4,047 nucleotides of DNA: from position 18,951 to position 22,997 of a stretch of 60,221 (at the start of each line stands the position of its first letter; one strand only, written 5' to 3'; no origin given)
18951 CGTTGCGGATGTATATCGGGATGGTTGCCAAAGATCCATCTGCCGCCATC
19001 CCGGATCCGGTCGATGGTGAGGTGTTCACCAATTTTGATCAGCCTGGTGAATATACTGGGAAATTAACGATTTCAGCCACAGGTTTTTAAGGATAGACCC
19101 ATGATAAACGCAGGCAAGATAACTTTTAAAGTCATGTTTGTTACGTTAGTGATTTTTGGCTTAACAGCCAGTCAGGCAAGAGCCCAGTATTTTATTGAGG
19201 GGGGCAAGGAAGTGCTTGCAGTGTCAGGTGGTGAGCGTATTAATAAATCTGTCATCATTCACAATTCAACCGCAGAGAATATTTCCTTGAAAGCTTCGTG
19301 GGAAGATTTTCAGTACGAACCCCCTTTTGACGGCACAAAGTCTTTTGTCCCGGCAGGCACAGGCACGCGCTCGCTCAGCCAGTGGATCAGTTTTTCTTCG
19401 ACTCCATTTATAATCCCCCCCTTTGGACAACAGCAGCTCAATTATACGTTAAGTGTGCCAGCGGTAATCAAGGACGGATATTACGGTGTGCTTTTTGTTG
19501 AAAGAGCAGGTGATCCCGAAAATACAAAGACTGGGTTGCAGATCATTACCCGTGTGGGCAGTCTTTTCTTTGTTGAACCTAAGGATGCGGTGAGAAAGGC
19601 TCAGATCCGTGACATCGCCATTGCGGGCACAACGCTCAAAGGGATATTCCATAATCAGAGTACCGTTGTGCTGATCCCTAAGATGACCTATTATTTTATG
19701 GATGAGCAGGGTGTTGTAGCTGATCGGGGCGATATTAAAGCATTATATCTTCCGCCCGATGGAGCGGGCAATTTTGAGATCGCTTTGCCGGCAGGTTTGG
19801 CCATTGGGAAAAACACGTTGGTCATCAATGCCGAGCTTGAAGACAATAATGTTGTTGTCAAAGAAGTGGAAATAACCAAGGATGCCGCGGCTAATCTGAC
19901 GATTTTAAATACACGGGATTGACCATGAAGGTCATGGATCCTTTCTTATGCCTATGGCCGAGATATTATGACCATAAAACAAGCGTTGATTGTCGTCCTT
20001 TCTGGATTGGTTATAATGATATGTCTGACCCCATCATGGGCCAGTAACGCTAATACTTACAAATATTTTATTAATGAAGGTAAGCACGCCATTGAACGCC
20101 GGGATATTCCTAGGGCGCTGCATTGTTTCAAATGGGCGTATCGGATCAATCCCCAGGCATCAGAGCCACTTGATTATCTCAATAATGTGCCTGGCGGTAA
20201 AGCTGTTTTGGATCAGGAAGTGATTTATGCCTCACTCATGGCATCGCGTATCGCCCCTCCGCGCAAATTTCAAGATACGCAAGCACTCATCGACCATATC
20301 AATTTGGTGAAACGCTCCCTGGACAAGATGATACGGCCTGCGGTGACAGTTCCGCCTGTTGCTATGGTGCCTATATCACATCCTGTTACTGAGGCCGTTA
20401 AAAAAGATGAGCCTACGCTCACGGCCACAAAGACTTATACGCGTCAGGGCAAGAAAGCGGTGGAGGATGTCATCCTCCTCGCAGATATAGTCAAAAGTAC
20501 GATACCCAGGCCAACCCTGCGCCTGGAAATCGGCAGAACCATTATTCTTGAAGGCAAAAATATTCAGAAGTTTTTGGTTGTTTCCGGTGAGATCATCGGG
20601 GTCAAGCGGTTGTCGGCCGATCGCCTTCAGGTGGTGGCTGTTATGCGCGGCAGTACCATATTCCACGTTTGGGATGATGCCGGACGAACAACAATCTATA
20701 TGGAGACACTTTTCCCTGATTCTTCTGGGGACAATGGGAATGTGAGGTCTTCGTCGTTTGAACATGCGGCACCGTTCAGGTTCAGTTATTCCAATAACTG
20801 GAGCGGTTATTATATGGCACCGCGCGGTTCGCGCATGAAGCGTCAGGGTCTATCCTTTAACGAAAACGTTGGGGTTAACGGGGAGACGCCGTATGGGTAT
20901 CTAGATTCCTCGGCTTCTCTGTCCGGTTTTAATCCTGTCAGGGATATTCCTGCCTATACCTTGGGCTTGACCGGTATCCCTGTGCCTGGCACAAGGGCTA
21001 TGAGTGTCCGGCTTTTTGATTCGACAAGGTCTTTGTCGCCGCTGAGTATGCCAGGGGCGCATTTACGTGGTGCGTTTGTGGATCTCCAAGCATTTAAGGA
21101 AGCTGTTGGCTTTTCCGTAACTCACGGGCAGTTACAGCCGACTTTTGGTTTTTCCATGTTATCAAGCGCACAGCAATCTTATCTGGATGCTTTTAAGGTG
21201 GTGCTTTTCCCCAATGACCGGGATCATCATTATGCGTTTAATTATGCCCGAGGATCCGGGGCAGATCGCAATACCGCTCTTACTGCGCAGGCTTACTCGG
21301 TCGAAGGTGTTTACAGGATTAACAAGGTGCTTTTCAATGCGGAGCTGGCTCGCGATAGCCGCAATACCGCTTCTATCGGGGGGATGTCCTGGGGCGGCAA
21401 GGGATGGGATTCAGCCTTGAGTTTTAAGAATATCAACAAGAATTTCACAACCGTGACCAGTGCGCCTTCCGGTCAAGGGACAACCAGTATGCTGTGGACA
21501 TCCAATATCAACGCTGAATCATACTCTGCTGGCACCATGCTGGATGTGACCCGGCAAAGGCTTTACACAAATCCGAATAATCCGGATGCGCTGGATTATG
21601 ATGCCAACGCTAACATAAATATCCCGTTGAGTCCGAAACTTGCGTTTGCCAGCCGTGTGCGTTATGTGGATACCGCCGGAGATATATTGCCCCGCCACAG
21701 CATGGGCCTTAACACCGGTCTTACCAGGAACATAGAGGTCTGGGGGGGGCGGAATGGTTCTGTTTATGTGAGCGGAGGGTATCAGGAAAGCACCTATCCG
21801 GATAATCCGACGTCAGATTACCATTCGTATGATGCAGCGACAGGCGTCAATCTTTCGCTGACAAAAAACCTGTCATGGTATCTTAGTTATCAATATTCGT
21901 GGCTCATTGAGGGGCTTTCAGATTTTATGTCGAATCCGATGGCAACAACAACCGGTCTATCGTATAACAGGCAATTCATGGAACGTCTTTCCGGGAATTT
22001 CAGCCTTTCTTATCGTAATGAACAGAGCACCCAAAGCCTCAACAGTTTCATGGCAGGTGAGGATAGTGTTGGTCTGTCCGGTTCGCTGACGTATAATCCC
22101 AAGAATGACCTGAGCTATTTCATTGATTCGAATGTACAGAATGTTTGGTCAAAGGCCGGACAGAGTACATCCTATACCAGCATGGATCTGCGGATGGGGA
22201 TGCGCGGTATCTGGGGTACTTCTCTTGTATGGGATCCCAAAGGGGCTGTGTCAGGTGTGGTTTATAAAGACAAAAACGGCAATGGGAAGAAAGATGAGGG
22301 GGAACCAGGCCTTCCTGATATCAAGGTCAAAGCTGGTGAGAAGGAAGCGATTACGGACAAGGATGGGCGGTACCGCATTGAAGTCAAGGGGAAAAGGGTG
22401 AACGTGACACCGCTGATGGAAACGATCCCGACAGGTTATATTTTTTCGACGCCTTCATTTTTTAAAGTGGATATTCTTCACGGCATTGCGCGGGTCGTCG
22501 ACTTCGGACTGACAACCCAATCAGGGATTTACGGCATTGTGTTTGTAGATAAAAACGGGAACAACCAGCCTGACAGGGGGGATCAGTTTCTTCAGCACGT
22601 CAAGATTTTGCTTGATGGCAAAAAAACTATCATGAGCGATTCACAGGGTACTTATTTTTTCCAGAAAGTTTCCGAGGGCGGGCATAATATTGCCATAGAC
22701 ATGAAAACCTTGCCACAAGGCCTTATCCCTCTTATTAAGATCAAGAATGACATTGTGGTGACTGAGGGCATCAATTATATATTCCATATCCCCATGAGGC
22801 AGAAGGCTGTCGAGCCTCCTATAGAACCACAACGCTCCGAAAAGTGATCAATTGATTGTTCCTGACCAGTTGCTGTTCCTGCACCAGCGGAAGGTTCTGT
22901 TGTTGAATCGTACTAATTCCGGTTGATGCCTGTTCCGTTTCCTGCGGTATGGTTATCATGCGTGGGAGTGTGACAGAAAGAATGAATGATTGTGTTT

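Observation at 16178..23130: Chaperone-usher-like surface-fibre locus with a non-PapC outer-membrane component (top candidate for an undescribed system)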

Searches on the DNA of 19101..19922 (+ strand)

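Call 88: search_rna_families(sources=[L005, L007, L009, L014, L016, L017, L019, L021, L012], threshold=gathering)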
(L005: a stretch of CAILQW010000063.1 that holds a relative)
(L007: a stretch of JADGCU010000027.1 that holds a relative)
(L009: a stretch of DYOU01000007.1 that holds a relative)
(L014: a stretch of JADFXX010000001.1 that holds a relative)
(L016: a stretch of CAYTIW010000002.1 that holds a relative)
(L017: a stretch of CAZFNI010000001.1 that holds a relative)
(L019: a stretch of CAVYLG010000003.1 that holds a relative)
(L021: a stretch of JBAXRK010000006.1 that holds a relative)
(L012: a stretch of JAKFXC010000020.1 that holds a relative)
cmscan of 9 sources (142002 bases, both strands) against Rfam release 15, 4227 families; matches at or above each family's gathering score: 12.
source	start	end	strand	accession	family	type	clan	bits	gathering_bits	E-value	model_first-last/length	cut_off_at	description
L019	15225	15591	+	RF00010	RNaseP_bact_a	Gene; ribozyme;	CL00002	154.3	100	1.9e-47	1-367/367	no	Bacterial RNase P class A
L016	12069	12159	-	RF01051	c-di-GMP-I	Cis-reg; riboswitch;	CL00126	81.8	35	3.2e-14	1-87/87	no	c-di-GMP-I riboswitch aptamer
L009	11985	12080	-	RF01051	c-di-GMP-I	Cis-reg; riboswitch;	CL00126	78.6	35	2e-13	1-87/87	no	c-di-GMP-I riboswitch aptamer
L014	12425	12515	-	RF01051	c-di-GMP-I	Cis-reg; riboswitch;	CL00126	77.4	35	3.9e-13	1-87/87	no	c-di-GMP-I riboswitch aptamer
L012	6000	6086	-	RF01051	c-di-GMP-I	Cis-reg; riboswitch;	CL00126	76.7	35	5.7e-13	1-87/87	no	c-di-GMP-I riboswitch aptamer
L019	12459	12549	-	RF01051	c-di-GMP-I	Cis-reg; riboswitch;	CL00126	75.1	35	1.5e-12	1-87/87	no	c-di-GMP-I riboswitch aptamer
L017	11700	11786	-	RF01051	c-di-GMP-I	Cis-reg; riboswitch;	CL00126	74.9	35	1.6e-12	1-87/87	no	c-di-GMP-I riboswitch aptamer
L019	13910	13983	+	RF00005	tRNA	Gene; tRNA;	CL00001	74.8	29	3.4e-14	1-71/71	no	tRNA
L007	12336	12426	-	RF01051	c-di-GMP-I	Cis-reg; riboswitch;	CL00126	72.2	35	7.5e-12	1-87/87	no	c-di-GMP-I riboswitch aptamer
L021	11902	11995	-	RF01051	c-di-GMP-I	Cis-reg; riboswitch;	CL00126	71.2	35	1.3e-11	1-87/87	no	c-di-GMP-I riboswitch aptamer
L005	12242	12333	-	RF03167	c-di-GMP-I-GGC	Cis-reg; riboswitch;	CL00126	62.7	59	4.5e-12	1-80/80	no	c-di-GMP-I-GGC riboswitch aptamer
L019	1888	1957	+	RF01734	Fluoride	Cis-reg; riboswitch;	-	49.8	34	1.8e-10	1-64/64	no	Fluoride riboswitch aptamer (crcB RNA motif)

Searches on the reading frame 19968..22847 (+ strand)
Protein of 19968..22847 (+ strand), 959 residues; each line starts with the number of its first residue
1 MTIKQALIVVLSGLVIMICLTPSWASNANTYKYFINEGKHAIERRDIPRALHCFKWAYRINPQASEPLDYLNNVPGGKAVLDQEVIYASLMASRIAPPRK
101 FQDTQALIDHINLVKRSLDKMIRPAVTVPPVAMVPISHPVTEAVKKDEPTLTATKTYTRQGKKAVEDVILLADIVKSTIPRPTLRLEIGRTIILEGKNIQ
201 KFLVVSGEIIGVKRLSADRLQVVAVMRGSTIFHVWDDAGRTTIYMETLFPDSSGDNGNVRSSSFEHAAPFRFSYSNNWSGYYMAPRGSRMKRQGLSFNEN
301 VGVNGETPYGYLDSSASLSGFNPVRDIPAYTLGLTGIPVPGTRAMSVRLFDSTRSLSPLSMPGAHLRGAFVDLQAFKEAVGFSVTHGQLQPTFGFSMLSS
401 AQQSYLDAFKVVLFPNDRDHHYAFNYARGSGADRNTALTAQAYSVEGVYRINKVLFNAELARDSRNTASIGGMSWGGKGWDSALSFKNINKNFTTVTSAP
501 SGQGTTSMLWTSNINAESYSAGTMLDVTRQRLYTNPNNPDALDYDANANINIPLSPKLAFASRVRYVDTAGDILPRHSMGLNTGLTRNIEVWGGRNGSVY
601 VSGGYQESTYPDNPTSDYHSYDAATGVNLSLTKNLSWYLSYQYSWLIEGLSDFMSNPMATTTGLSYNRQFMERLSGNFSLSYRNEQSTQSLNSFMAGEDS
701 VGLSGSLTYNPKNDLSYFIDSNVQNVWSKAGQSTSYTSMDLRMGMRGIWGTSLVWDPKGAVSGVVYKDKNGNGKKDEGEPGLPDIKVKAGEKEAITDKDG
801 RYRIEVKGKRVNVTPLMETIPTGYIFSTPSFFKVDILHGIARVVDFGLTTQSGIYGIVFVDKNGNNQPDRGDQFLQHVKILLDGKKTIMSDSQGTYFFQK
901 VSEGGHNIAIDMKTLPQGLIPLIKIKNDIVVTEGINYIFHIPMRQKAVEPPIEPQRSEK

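Call 3: search_protein_families(library=pfam, proteins=[window:19968-22847:+], max_evalue=1)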
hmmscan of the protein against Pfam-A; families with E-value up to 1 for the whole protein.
window:19968-22847:+ (959 aa): 7 families
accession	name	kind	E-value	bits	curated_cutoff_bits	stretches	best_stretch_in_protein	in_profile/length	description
PF17210.9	SdrD_B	-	1.4e-10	41.8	29.7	2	763-805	5-53/112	SdrD B-like domain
PF13629.12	T2SS-T3SS_pil_N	-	8.1e-07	29.1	23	1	182-241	3-63/72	Pilus formation protein N terminal region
PF16371.11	MetallophosN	-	0.016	15.8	35.6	1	778-825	6-50/77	N terminal of Calcineurin-like phosphoesterase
PF13620.12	CarboxypepD_reg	-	0.029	15.2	32.3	0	789-813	21-52/82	Carboxypeptidase regulatory-like domain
PF13715.12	CarbopepD_reg_2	-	0.036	14.5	32.2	0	785-807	19-42/88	CarboxypepD_reg-like domain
PF01389.23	OmpA_membrane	-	0.096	12.9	21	1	585-666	87-174/180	OmpA-like transmembrane domain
PF13964.12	Kelch_6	-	0.13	12.8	25.3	1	596-626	11-38/50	Kelch motif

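Call 4: search_protein_families(library=ncbifam, proteins=[window:19968-22847:+], max_evalue=1)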
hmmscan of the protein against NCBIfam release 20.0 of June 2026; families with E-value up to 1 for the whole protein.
window:19968-22847:+ (959 aa): 0 families

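Call 8: search_solved_structures(query=window:19968-22847:+, max_evalue=1)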
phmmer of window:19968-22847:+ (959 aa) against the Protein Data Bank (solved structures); distinct sequences matched with E-value up to 1: 0.

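Call 23: find_homologous_proteins(query=window:19968-22847:+, max_evalue=0.001)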
Query window:19968-22847:+ (959 aa): 29 proteins with E <= 0.001 among 8000 candidates.
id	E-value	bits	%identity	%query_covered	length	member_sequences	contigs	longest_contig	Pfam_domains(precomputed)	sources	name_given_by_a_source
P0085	0.0e+0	2197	100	100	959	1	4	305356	PF13629.13,PF17210.10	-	-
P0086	0.0e+0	1298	57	99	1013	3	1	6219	PF13629.13,PF16371.13,PF13620.13,PF17210.10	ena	-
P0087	0.0e+0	1122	64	77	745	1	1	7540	PF16371.13,PF17210.10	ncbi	ncbi:MAG: hypothetical protein WCI27_06955, partial [Candidatus Omnitrophota bacterium]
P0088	4.5e-290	983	46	96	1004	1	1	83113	PF17210.10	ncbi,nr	ncbi:MAG: hypothetical protein HQL16_04020 [Candidatus Omnitrophica bacterium]|nr:hypothetical prote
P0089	4.2e-278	943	45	96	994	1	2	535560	PF17210.10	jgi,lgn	jgi:hypothetical protein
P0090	6.6e-248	843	41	97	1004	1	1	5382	PF13620.13,PF17210.10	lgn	-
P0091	3.0e-244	831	39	97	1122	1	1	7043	PF17210.10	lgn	-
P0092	1.4e-229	783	40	99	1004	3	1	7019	PF13629.13,PF17210.10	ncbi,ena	-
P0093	1.5e-229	783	40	99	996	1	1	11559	PF17210.10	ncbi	-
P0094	2.9e-227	775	40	99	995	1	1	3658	PF17210.10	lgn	-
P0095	1.9e-225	769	39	99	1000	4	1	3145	PF17210.10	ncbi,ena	-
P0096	3.8e-218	745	38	99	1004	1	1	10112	PF17210.10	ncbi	-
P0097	7.3e-217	741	39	97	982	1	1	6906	PF17210.10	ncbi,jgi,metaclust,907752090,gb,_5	metaclust:\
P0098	4.6e-215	735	38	97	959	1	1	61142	PF17210.10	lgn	-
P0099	2.6e-210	719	37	99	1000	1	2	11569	PF17210.10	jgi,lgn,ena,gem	-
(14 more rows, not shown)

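Call 31: search_solved_structures(query=A3, max_evalue=10, show_alignments=0)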
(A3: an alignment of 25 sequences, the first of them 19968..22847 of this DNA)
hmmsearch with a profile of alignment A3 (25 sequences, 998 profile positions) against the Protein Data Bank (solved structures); distinct sequences matched with E-value up to 10: 77 (the best 60 are shown).
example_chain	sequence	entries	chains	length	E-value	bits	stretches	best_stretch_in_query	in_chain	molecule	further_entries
9qhb_A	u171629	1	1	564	9.2e-15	56.7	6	35-131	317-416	Engineered tetratricopeptide repeat protein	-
8bu0_A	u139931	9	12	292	8.4e-12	46.9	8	34-75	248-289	Consensus tetratricopeptide repeat protein | Crystal structure of an 8-repeat consensus TPR superhelix with Zinc. | Monomer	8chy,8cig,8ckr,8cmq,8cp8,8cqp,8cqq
9qhc_A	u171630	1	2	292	1.7e-09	39.3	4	35-141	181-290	Engineered tetratricopeptide repeat protein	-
7obi_A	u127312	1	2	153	5.6e-08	34.3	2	41-142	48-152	CTPR-rv4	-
2fo7_A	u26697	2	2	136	3.5e-07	31.6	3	34-66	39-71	SYNTHETIC CONSENSUS TPR PROTEIN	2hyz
8ch0_A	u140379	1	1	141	5.2e-07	31.1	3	34-66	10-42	Consensus tetratricopeptide repeat protein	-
1na0_A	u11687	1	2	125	1.5e-06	29.5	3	35-76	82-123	designed protein CTPR3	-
1na3_A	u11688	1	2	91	6.5e-05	24.1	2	34-76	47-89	designed protein CTPR2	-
5hrz_A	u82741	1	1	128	6.5e-05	24.1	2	35-81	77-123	TPR domain protein 1na0C3_3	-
6v8e_A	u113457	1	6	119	0.0001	23.5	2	35-76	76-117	Designed protein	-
3kd7_A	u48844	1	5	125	0.00026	22.1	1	34-141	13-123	CTPR390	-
6vfh_A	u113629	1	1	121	0.0003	22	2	35-70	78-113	T33_dn10A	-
6vl6_A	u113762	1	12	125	0.0005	21.2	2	24-66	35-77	T33_dn2A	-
6vfi_B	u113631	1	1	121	0.00053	21.1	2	31-66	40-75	O43_dn18B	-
6vfj_B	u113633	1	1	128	0.00056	21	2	35-77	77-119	I53_dn5B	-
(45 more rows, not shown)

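Call 60: search_protein_families(library=pfam, alignment_id=A3, max_evalue=10)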
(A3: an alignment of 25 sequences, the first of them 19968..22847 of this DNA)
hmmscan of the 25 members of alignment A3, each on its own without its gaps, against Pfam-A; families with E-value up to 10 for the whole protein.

A. member 1, window:19968-22847:+ (959 aa): 7 families
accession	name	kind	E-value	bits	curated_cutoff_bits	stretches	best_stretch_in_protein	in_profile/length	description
PF17210.9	SdrD_B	-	1.4e-10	41.8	29.7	2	763-805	5-53/112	SdrD B-like domain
PF13629.12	T2SS-T3SS_pil_N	-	8.1e-07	29.1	23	1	182-241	3-63/72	Pilus formation protein N terminal region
PF16371.11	MetallophosN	-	0.016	15.8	35.6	1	778-825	6-50/77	N terminal of Calcineurin-like phosphoesterase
PF13620.12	CarboxypepD_reg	-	0.029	15.2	32.3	1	789-813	21-52/82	Carboxypeptidase regulatory-like domain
PF13715.12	CarbopepD_reg_2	-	0.036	14.5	32.2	0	785-807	19-42/88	CarboxypepD_reg-like domain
PF01389.23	OmpA_membrane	-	0.096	12.9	21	1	585-666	87-174/180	OmpA-like transmembrane domain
PF13964.12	Kelch_6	-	0.13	12.8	25.3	1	596-626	11-38/50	Kelch motif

B. families by the number of members that match (of 25 scanned): 38 families (the first 25 are shown)
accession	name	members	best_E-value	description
PF17210.9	SdrD_B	25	8.5e-19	SdrD B-like domain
PF13629.12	T2SS-T3SS_pil_N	23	9.6e-09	Pilus formation protein N terminal region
PF13620.12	CarboxypepD_reg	22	2.9e-07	Carboxypeptidase regulatory-like domain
PF16371.11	MetallophosN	19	1.5e-06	N terminal of Calcineurin-like phosphoesterase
PF13715.12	CarbopepD_reg_2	17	2.9e-05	CarboxypepD_reg-like domain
PF07719.23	TPR_2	13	6.8e-06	Tetratricopeptide repeat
PF00515.34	TPR_1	13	3.4e-05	Tetratricopeptide repeat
PF11008.14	DUF2846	5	0.0024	Protein of unknown function (DUF2846)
PF17957.7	Big_7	4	0.04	Bacterial Ig domain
PF13505.12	OMP_b-brl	3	0.00092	Outer membrane protein beta-barrel domain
PF13517.12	FG-GAP_3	3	0.0012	FG-GAP-like repeat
PF13414.12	TPR_11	2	2.9e-05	TPR repeat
PF07495.19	Y_Y_Y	2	0.0029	Y_Y_Y domain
PF06832.18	BiPBP_C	2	0.01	Penicillin-Binding Protein C-terminus Family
PF10677.15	DUF2490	2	0.012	Protein of unknown function (DUF2490)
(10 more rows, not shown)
